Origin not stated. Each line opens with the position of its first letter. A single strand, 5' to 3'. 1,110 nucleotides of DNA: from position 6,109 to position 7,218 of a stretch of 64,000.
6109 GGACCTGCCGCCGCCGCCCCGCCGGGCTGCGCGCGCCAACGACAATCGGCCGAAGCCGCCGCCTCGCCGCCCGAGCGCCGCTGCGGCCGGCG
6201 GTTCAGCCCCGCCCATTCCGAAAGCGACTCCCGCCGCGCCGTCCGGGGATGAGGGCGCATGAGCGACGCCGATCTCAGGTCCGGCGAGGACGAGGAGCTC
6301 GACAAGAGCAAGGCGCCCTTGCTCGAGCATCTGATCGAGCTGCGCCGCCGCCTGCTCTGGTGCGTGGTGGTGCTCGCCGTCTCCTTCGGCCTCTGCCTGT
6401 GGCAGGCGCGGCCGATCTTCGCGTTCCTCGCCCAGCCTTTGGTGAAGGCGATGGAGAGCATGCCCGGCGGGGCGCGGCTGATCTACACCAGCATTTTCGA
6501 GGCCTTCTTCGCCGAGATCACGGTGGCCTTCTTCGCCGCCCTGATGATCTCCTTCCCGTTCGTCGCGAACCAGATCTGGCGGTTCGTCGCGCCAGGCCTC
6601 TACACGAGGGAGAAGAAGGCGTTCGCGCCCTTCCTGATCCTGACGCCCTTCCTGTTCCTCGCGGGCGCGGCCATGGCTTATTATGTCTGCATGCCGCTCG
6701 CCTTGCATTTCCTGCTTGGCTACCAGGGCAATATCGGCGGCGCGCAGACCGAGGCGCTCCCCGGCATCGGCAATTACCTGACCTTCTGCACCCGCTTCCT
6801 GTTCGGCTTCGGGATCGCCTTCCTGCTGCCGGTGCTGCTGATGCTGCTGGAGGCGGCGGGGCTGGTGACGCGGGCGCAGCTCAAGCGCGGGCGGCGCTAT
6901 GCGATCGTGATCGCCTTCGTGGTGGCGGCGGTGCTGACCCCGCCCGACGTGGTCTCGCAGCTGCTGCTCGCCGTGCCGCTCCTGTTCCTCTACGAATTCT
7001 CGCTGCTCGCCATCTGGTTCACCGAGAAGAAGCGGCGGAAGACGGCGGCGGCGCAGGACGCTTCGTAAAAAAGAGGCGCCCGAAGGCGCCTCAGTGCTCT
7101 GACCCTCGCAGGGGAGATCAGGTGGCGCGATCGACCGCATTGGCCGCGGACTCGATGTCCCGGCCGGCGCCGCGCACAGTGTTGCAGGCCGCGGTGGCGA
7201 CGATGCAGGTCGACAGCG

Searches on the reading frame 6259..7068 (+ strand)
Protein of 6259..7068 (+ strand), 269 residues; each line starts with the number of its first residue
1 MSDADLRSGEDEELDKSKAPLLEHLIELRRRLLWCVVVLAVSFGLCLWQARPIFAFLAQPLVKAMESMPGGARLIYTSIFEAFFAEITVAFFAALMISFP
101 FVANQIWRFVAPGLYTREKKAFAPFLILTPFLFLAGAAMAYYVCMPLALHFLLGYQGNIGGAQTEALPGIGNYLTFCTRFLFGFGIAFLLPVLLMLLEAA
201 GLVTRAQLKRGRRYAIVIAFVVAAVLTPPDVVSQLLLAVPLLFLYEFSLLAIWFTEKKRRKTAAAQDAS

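Call 11: find_related_loci(query=window:6259-7065:+, collection=genome_contigs, flank=7000)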
Query window:6259-7065:+ (269 aa) in genome_contigs; peptide patterns used: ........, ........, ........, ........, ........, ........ (x = any residue, [..] = any of these).
157 stretches matched a pattern; 45 encode a relative of the query (tblastn E <= 1e-3); 45 distinct loci.
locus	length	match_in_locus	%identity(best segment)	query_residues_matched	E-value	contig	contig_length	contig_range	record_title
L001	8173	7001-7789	81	1-269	1e-131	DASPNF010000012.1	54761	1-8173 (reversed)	MAG TPA_asm: Allosphingosinicella sp. isolate SMAG_U12114 k141_325991, whole genome shotgun sequence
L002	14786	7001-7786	80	1-266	6e-131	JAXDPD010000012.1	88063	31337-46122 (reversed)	MAG: Sphingomonadales bacterium isolate BP_703 scaffold_783806, whole genome shotgun sequence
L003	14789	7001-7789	78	1-267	8e-125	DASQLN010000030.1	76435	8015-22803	MAG TPA_asm: Allosphingosinicella sp. isolate SMAG_U11939 k141_3154497, whole genome shotgun sequence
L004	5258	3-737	82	18-267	5e-122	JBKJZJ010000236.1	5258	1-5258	MAG: Allosphingosinicella sp. isolate swi_bin.235 S1Ck127_108087_flag_1_multi_9.0000_len_5258, whole genome shotgun sequ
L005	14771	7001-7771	75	1-259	1e-112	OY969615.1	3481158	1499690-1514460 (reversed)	MAG: uncultured Alphaproteobacteria bacterium isolate MFD09206.bin.1.100 genome assembly, chromosome: 1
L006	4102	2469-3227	66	12-269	2e-112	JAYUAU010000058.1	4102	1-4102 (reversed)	MAG: Sphingomonadales bacterium isolate GFS_6606 GFS_6606_57, whole genome shotgun sequence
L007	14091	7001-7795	63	2-269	2e-105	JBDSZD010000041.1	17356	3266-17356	MAG: Sphingomicrobium sp. isolate cluster1_bin.78 k127_11005706, whole genome shotgun sequence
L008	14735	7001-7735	65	7-256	1e-102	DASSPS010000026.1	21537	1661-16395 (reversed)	MAG TPA_asm: Sphingomicrobium sp. isolate SMAG_U1284 k141_425593, whole genome shotgun sequence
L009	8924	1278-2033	62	12-267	2e-102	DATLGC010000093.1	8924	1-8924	MAG TPA_asm: Sphingomicrobium sp. isolate SMAG_U13604 k141_134150, whole genome shotgun sequence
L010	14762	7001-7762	63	12-269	4e-102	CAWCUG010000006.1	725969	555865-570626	MAG: uncultured Alphaproteobacteria bacterium isolate MFD01721.bin.1.141 genome assembly, contig: contig_7499, whole gen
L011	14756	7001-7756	65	13-269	7e-102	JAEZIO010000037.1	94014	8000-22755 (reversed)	MAG: Proteobacteria bacterium isolate OH_CDB_190 k127_618611, whole genome shotgun sequence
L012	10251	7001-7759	65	12-269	1e-101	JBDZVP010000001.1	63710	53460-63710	MAG: Sphingomonadales bacterium isolate PE_dung15 NODE_165_length_63710, whole genome shotgun sequence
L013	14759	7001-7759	61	12-269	5e-101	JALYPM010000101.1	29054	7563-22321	MAG: Pseudomonadota bacterium isolate MDV bin37 SD1454-56_k127_1935344, whole genome shotgun sequence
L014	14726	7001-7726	68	12-258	1e-100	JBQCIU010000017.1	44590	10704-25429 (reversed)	MAG: Sphingomicrobium sp. isolate bin874 k141_558093, whole genome shotgun sequence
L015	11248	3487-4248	64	12-269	5e-100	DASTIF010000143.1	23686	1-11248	MAG TPA_asm: Sphingomicrobium sp. isolate SMAG_U899 k141_668565, whole genome shotgun sequence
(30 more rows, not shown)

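Call 64: search_protein_families(library=pfam, proteins=[window:6259-7068:+], max_evalue=0.01)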
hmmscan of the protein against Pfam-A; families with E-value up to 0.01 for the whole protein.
window:6259-7068:+ (269 aa): 2 families
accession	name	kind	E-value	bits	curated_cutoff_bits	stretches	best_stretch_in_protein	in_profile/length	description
PF00902.23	TatC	-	2.8e-70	236.8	25.1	1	23-240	1-208/208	Sec-independent protein translocase protein (TatC)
PF24378.1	DUF7534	-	0.00015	22.3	28.4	1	218-244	14-40/57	Family of unknown function (DUF7534)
